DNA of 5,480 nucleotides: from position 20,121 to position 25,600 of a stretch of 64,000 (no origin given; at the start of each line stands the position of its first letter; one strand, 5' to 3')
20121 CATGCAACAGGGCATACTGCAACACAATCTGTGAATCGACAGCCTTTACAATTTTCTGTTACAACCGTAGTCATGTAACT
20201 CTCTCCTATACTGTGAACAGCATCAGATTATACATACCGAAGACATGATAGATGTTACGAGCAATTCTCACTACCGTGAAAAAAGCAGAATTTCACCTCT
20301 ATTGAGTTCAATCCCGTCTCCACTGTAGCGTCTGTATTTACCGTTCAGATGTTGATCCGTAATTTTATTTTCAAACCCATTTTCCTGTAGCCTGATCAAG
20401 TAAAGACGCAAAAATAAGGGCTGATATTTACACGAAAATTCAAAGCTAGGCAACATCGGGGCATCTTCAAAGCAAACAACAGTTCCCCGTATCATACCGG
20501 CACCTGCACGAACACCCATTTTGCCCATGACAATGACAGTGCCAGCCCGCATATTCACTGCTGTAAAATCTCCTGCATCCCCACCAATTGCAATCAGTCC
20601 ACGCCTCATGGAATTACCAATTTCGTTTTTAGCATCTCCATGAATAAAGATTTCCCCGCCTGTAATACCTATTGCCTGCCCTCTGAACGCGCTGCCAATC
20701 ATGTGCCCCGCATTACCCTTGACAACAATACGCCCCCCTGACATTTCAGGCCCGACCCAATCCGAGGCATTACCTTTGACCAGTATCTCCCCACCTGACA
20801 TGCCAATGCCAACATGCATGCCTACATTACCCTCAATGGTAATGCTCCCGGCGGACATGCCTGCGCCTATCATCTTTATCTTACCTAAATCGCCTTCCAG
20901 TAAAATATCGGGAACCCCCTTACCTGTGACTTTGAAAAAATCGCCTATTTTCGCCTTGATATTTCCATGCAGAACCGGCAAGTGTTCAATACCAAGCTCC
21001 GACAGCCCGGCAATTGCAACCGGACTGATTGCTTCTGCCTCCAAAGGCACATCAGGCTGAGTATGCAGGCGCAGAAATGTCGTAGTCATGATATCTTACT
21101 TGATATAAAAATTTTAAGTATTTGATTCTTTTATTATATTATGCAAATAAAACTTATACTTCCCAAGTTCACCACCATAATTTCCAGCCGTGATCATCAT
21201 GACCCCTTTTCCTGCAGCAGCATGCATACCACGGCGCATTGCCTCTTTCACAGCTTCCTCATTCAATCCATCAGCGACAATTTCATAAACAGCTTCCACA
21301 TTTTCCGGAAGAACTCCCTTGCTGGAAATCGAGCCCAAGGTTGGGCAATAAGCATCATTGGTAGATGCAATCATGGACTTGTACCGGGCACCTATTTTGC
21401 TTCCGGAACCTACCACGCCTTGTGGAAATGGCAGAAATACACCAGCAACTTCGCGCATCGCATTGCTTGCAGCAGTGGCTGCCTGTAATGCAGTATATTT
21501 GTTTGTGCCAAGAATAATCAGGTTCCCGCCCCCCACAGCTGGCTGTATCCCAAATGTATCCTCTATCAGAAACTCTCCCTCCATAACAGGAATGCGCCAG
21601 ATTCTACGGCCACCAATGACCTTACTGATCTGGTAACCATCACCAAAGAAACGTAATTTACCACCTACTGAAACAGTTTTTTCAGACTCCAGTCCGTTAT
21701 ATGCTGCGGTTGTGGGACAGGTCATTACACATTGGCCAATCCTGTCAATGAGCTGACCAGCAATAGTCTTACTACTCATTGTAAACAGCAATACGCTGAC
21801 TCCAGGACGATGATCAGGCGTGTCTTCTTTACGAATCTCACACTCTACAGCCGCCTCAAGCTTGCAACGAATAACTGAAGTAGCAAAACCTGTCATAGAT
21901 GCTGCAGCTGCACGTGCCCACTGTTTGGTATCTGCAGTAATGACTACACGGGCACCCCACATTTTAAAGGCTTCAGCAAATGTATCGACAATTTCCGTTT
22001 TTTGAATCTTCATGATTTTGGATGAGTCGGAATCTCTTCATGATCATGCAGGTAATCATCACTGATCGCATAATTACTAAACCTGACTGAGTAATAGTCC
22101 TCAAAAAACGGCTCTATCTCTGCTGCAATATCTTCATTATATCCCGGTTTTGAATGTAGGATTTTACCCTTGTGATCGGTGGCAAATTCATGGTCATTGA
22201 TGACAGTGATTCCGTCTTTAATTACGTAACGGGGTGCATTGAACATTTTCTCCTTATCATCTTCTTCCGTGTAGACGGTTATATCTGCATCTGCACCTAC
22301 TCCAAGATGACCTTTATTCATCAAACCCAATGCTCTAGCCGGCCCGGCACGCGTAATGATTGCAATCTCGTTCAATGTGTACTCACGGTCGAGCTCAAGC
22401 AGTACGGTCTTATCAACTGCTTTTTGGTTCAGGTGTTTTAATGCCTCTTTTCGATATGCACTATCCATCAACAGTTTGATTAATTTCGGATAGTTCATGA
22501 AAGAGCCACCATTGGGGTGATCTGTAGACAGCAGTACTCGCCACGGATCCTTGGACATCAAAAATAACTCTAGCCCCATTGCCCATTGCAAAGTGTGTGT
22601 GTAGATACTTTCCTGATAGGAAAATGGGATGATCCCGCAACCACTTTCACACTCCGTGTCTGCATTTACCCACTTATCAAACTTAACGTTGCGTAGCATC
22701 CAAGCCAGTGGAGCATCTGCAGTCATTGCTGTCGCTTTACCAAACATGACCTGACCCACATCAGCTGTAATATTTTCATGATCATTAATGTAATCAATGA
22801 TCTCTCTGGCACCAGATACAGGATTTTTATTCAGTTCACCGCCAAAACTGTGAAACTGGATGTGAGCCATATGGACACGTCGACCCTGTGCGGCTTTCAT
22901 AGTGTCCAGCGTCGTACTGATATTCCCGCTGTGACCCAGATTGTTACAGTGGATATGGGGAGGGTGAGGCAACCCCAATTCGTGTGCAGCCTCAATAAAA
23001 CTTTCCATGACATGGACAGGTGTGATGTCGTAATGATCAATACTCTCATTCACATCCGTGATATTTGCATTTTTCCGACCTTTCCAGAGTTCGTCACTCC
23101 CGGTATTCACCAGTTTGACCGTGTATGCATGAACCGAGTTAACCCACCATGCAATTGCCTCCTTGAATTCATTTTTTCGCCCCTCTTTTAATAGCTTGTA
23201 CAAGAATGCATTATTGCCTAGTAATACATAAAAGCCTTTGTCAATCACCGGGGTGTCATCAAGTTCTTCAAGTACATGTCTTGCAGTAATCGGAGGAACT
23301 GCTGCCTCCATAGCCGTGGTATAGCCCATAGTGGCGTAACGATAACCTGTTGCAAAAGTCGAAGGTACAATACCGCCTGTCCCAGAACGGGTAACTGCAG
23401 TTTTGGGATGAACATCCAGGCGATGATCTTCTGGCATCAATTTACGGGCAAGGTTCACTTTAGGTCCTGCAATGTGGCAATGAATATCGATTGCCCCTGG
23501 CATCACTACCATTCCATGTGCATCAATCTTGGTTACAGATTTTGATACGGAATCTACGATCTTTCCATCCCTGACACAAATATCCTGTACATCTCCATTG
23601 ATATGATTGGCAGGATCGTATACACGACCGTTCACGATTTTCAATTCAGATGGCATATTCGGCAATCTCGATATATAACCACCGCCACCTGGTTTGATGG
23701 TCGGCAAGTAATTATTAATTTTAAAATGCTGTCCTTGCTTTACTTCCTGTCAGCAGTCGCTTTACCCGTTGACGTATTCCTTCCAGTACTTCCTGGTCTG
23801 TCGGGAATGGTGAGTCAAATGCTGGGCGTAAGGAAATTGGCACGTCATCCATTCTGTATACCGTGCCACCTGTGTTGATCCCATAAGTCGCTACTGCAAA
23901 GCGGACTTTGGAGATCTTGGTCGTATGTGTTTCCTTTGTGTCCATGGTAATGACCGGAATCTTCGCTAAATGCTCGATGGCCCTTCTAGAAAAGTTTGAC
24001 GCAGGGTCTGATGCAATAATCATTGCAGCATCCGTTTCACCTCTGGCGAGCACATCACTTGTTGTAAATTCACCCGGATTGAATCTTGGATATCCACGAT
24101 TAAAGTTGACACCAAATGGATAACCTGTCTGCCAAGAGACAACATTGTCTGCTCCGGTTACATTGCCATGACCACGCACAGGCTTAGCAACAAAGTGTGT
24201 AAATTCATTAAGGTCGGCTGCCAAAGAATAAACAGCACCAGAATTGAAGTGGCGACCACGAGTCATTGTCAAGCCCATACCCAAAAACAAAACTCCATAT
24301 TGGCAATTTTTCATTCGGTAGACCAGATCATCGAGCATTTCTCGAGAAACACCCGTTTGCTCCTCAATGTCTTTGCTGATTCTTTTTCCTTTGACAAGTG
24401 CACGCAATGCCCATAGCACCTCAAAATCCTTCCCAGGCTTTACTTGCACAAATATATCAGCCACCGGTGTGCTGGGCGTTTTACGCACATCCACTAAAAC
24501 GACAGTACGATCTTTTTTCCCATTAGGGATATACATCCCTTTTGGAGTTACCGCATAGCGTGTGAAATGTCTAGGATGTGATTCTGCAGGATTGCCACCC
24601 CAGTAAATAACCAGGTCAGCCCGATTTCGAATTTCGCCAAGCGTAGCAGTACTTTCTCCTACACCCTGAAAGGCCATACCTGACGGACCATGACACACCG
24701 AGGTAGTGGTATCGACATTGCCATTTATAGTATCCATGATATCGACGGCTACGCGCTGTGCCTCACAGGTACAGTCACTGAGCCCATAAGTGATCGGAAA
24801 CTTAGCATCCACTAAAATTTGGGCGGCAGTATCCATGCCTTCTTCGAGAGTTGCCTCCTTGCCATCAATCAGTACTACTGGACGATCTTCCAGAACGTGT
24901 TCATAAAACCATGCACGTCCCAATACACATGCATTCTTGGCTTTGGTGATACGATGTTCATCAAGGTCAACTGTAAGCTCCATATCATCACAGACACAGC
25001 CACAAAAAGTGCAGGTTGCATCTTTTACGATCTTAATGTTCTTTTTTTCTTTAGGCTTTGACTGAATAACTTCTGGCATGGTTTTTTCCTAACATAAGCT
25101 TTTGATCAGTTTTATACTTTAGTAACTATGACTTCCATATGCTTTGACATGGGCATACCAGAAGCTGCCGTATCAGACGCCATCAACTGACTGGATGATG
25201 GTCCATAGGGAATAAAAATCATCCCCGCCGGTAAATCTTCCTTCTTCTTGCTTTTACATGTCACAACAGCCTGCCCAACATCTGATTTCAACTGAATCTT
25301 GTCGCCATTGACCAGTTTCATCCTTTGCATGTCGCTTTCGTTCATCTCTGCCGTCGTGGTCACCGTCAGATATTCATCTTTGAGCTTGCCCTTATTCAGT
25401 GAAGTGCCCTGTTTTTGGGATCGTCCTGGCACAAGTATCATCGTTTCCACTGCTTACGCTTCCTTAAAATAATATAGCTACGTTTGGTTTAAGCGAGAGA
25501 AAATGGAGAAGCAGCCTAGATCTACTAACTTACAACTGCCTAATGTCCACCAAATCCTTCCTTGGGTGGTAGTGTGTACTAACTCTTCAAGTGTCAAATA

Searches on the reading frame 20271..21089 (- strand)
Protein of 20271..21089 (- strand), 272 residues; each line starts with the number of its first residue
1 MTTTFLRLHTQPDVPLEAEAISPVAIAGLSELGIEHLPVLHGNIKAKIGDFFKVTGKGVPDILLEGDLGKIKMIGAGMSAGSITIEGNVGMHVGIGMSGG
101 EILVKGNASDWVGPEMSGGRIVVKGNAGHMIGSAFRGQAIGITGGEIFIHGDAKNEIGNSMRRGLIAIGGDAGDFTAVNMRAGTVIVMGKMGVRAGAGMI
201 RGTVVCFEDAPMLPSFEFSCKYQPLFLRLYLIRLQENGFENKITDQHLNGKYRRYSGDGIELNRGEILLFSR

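Call 66: search_protein_families(library=pfam, proteins=[window:20271-21089:-], max_evalue=0.001)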
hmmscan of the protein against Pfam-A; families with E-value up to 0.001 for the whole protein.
window:20271-21089:- (272 aa): 1 family
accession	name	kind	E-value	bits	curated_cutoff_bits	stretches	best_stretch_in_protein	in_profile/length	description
PF01493.24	GXGXG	-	2.5e-13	50.4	32.5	1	77-208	26-164/190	GXGXG motif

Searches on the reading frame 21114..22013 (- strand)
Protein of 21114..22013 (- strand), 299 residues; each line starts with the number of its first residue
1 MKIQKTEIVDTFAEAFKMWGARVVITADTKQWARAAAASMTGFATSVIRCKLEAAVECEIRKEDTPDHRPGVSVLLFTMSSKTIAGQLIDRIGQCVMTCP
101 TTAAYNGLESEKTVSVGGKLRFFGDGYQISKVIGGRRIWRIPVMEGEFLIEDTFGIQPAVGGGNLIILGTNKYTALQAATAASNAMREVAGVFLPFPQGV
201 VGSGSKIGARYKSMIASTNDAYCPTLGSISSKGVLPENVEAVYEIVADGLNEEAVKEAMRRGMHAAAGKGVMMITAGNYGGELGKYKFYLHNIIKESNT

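Call 66: search_protein_families(library=pfam, proteins=[window:21114-22013:-], max_evalue=0.001)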
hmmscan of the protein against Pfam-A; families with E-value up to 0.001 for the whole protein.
window:21114-22013:- (299 aa): 2 families
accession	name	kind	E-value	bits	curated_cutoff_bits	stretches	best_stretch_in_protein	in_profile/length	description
PF01913.23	FTR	-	2.6e-61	206.2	27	1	1-143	1-142/142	Formylmethanofuran-tetrahydromethanopterin formyltransferase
PF02741.20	FTR_C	-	1.5e-55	187.8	25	1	146-293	1-149/149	FTR, proximal lobe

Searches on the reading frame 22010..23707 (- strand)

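Call 66: search_protein_families(library=pfam, proteins=[window:22010-23707:-], max_evalue=0.001)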
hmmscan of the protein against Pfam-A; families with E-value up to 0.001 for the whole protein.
window:22010-23707:- (565 aa): 2 families
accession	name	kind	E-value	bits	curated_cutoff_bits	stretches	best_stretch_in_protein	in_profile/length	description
PF07969.17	Amidohydro_3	-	7.5e-44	151.4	29.7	1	61-502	3-471/472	Amidohydrolase family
PF01979.26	Amidohydro_1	-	4.8e-05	23.2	25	0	435-488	275-326/345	Amidohydrolase family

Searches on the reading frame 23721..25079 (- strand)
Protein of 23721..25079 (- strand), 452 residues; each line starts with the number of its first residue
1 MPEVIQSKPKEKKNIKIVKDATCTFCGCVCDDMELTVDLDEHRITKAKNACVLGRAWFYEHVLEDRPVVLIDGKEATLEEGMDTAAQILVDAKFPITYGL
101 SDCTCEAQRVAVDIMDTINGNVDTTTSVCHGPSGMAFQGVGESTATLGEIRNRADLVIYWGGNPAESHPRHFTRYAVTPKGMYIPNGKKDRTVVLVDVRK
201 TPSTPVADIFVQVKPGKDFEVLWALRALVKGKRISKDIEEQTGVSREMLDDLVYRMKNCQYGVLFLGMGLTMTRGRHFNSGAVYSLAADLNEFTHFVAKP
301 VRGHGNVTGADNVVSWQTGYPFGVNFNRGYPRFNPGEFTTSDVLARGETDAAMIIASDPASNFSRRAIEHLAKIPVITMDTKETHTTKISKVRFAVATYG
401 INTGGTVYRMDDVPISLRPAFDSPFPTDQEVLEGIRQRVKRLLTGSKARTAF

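Call 3: search_protein_families(library=pfam, proteins=[window:23721-25079:-])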
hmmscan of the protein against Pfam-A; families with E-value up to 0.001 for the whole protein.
window:23721-25079:- (452 aa): 0 families

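Call 4: search_protein_families(library=ncbifam, proteins=[window:23721-25079:-])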
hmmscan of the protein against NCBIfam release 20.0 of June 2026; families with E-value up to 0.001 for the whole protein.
window:23721-25079:- (452 aa): 10 families
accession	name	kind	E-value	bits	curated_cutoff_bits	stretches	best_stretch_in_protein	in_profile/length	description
TIGR03129.1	one_C_dehyd_B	equivalog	1.7e-152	507.8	327.8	1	21-439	2-421/421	formylmethanofuran dehydrogenase subunit B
TIGR01591.1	Fdh-alpha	equivalog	2.5e-19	68.9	666.25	1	101-227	99-221/672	formate dehydrogenase subunit alpha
TIGR01701.1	Fdhalpha-like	subfamily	2.6e-12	45.7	582.15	1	121-177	164-223/744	FdhF/YdeP family oxidoreductase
NF041323.1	Nitr_red_NasA_Halo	equivalog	5.9e-10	38.3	1000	1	145-251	145-245/673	assimilatory nitrate reductase NasA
TIGR01553.1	formate-DH-alph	equivalog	1.8e-08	32.6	814.2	1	124-230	190-291/1009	formate dehydrogenase-N subunit alpha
NF047855.1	AssmNtatRedNasC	equivalog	2.3e-06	26.2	1100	1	144-242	172-263/708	assimilatory nitrate reductase catalytic subunit NasC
NF041513.1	formate_DH_Act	exception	2.6e-05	22.2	1400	1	125-226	182-277/1067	formate dehydrogenase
NF007406.0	PRK09939.1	equivalog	0.0001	20.6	1473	0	121-175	174-230/759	acid resistance putative oxidoreductase YdeP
TIGR01706.1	NAPA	equivalog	0.00023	19.6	930.55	1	135-258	186-306/830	periplasmic nitrate reductase subunit alpha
NF010055.0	PRK13532.1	equivalog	0.00043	18.6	904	0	139-258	193-306/830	nitrate reductase catalytic subunit NapA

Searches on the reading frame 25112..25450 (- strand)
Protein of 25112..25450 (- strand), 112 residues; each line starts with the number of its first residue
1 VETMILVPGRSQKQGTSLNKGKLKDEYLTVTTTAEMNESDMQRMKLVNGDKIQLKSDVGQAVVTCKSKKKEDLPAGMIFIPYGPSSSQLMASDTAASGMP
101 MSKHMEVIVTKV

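Call 3: search_protein_families(library=pfam, proteins=[window:25112-25450:-])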
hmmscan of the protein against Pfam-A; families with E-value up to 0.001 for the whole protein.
window:25112-25450:- (112 aa): 1 family
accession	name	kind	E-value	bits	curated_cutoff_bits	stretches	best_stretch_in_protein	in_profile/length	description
PF01568.27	Molydop_binding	-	2e-10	41.1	26.8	1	5-104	2-108/110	Molydopterin dinucleotide binding domain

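Call 4: search_protein_families(library=ncbifam, proteins=[window:25112-25450:-])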
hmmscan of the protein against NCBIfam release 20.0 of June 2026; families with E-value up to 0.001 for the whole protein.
window:25112-25450:- (112 aa): 4 families
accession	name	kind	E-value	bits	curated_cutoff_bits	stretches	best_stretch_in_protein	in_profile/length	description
NF042908.1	FMD_DH_FwdD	exception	4.9e-22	78.4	175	1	4-111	3-110/129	tungsten-dependent formylmethanofuran dehydrogenase subunit FwdD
TIGR01706.1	NAPA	equivalog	9e-05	20.9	930.55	1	35-106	749-819/830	periplasmic nitrate reductase subunit alpha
TIGR01701.1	Fdhalpha-like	subfamily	0.00021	19.6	582.15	1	4-110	630-742/744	FdhF/YdeP family oxidoreductase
NF010055.0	PRK13532.1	equivalog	0.00037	18.8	904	1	35-105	749-818/830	nitrate reductase catalytic subunit NapA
